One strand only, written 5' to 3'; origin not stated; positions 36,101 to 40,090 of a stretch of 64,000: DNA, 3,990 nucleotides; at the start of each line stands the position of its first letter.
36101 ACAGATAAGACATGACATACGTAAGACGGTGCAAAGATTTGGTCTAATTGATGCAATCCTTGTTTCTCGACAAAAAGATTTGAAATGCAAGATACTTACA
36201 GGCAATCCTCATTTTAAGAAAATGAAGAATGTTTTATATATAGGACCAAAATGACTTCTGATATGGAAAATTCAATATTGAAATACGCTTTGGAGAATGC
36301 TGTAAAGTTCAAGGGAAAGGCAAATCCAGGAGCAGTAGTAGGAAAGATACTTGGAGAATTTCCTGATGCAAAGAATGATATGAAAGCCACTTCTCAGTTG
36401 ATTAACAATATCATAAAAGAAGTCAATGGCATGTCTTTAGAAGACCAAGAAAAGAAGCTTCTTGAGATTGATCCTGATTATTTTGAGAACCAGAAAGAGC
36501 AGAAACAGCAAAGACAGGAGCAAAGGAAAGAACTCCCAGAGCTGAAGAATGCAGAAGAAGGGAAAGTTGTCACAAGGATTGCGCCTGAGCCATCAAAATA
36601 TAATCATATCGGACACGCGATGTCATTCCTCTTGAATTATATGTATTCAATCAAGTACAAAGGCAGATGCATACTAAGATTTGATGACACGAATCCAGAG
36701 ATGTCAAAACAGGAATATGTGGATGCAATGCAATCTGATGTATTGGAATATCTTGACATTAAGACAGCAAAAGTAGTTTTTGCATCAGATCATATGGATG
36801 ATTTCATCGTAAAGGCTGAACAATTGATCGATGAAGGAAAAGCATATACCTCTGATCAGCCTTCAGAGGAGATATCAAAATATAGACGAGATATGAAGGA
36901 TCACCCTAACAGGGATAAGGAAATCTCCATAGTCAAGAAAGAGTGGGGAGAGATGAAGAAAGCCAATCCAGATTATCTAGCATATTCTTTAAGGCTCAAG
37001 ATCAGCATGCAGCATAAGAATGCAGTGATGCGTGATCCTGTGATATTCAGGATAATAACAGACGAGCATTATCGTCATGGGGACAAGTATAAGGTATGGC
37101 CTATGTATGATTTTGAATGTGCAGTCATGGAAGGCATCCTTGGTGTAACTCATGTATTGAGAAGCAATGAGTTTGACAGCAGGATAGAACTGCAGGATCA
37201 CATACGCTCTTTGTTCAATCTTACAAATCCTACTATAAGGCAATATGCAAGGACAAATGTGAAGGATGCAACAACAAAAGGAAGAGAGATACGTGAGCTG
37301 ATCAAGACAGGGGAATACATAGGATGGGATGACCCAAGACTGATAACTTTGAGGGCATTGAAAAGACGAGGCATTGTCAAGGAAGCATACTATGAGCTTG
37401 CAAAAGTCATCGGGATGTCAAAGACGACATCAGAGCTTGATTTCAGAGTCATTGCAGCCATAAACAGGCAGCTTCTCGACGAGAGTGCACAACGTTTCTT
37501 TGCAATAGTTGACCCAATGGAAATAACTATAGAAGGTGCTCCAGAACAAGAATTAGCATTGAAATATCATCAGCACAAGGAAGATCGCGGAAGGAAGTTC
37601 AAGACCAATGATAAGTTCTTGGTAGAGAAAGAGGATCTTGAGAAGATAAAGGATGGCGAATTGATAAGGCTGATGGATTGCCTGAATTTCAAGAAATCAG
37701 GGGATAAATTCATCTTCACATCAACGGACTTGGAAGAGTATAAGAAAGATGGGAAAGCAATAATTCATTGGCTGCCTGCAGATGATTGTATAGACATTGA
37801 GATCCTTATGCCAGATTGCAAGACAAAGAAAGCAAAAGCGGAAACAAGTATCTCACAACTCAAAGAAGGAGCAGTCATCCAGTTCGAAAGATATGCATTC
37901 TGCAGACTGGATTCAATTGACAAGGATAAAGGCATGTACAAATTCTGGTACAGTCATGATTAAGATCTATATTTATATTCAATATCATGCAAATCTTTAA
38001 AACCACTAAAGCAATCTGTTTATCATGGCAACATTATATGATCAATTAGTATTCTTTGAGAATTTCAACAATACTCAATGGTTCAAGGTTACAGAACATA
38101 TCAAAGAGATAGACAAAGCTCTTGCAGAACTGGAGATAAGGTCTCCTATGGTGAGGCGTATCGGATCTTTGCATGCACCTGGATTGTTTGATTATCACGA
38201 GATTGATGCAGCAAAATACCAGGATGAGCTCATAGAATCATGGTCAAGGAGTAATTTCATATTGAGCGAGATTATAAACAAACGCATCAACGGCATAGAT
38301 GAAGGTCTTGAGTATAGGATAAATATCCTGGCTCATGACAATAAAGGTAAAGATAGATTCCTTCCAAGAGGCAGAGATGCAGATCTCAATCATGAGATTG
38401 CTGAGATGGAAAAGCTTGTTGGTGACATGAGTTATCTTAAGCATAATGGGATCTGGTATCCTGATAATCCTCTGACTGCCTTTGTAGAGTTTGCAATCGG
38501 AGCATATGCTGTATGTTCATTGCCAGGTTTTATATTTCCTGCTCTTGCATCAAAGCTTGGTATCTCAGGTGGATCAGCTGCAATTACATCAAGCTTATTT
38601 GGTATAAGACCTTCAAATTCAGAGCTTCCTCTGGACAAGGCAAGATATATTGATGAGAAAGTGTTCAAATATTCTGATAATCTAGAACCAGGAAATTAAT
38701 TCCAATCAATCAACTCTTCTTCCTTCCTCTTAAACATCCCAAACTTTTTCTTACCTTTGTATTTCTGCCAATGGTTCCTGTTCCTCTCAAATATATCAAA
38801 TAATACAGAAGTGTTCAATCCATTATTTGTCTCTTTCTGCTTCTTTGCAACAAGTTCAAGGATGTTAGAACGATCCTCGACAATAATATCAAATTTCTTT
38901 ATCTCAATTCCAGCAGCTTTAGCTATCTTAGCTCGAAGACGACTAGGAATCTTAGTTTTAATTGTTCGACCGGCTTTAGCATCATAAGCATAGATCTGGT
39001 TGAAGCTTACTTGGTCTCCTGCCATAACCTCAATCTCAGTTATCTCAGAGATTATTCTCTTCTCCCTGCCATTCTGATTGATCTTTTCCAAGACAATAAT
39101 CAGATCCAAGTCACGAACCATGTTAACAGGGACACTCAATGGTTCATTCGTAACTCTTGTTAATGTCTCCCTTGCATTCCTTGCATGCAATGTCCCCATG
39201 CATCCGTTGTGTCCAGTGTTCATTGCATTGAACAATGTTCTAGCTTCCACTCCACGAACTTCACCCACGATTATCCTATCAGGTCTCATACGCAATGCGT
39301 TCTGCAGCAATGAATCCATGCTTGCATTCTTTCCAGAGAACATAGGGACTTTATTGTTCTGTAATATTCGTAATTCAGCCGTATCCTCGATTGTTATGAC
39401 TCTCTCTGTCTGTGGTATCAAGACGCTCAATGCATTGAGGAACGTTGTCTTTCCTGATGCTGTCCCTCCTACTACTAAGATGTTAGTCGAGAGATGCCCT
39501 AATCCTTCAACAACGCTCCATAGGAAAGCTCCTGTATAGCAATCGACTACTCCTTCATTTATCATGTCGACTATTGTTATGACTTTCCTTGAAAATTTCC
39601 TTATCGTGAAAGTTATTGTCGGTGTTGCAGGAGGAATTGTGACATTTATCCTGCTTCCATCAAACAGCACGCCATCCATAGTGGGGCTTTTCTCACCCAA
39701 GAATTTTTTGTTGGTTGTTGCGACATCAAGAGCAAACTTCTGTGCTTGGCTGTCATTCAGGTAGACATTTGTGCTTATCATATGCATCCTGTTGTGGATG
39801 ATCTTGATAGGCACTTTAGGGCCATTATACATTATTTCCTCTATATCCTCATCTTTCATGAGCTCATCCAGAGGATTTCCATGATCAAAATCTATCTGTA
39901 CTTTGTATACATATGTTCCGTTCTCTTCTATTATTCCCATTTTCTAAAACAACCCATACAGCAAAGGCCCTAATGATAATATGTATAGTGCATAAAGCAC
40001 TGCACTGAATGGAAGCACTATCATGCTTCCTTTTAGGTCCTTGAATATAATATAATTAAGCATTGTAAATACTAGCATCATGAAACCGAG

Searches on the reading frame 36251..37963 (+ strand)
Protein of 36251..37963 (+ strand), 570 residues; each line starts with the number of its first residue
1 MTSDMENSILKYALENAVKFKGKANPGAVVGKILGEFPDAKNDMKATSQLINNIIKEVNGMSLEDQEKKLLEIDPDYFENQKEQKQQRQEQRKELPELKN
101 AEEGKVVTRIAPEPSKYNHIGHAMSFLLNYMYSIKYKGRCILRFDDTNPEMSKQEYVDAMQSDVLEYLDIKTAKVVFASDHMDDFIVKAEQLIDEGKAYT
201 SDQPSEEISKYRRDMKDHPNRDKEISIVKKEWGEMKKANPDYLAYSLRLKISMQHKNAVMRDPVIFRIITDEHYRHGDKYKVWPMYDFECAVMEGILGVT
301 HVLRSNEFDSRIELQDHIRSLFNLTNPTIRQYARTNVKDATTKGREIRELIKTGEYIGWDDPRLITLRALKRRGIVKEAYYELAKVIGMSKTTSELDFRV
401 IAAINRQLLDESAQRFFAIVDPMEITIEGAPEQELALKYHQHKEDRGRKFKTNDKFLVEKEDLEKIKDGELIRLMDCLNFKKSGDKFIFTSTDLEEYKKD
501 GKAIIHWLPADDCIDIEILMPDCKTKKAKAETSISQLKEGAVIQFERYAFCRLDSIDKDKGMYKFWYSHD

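Call 45: search_protein_families(library=pfam, proteins=[window:36251-37963:+])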
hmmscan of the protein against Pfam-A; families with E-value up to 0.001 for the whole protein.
window:36251-37963:+ (570 aa): 3 families
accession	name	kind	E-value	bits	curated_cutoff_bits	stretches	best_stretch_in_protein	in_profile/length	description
PF00749.27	tRNA-synt_1c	-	1.7e-67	228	23.4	1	105-410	1-313/314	tRNA synthetases class I (E and Q), catalytic domain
PF03950.23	tRNA-synt_1c_C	-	8.6e-13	48.8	23.9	1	413-482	1-73/91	tRNA synthetases class I (E and Q), anti-codon binding domain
PF20974.2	tRNA-synt_1c_C2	-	1.2e-08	35.9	23.9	1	504-554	1-69/69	tRNA synthetases class I (E and Q), anti-codon binding domain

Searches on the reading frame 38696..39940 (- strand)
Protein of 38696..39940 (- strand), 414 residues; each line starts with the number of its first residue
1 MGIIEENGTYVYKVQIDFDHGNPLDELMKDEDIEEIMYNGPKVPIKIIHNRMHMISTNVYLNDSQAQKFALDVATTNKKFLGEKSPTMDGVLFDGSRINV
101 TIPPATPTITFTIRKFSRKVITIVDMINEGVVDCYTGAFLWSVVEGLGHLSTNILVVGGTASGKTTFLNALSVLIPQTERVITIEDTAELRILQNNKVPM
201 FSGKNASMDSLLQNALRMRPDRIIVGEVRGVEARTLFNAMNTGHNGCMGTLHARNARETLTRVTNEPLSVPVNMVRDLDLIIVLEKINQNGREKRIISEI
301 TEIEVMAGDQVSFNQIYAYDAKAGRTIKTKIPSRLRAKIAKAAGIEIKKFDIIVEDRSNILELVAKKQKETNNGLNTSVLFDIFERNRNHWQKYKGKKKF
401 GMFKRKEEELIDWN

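Call 45: search_protein_families(library=pfam, proteins=[window:38696-39940:-])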
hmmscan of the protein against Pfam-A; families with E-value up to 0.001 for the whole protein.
window:38696-39940:- (414 aa): 1 family
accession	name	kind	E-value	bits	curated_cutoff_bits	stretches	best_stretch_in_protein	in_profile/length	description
PF00437.27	T2SSE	-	8e-36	123.9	24.9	1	94-282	79-273/370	Type II/IV secretion system protein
